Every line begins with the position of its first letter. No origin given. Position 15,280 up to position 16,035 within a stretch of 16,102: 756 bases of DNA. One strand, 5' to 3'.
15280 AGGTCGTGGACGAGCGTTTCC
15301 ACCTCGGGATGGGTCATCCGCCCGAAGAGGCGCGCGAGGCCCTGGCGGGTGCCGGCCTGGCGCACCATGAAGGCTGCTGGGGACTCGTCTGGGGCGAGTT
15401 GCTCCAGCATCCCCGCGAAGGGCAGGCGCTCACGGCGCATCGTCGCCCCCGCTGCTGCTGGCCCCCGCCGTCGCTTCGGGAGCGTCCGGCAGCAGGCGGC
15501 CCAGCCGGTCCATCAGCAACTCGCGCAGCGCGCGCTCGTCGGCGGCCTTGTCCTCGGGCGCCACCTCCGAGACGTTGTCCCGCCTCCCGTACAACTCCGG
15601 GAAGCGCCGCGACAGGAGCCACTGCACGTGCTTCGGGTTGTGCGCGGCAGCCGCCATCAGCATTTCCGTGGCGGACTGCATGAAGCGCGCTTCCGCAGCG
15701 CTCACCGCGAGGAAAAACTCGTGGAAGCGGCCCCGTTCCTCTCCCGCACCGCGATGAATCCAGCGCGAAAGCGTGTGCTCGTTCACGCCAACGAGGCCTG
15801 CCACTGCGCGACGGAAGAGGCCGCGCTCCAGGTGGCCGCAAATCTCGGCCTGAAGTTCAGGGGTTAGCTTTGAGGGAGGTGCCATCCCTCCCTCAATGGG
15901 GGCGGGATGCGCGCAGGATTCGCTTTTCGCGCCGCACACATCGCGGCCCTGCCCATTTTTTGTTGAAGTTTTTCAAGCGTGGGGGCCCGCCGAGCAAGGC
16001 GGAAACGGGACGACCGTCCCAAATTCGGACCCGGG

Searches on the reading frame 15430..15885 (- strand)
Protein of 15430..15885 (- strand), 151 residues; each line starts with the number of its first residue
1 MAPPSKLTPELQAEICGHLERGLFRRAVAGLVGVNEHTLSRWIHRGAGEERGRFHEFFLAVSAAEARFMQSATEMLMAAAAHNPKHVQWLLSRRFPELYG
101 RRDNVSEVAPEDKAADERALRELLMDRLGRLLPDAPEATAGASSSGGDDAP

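Call 92: find_encoding_contigs(protein=window:15430-15885:-, flank=10000, max_places=4)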
Protein window:15430-15885:- (151 aa): 2 contigs read that carry it; 1 place shown.
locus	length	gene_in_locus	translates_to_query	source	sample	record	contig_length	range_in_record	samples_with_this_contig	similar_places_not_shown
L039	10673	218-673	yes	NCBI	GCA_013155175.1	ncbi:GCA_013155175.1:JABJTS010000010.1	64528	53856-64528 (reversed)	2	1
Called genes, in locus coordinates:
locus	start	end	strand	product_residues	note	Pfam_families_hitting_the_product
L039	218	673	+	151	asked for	-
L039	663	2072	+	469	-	PF03237:Terminase_6N, PF17289:Terminase_6C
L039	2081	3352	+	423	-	PF04860:Phage_portal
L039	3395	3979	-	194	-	-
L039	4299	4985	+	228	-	PF04586:Peptidase_S78 (weak)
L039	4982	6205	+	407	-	PF05065:Phage_capsid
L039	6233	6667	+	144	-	-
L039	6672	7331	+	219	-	-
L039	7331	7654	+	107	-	-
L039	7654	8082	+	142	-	PF12691:Phage_tail_terminator_6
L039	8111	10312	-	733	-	PF07693:KAP_NTPase, PF13191:AAA_16 (faint)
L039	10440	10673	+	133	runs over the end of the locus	-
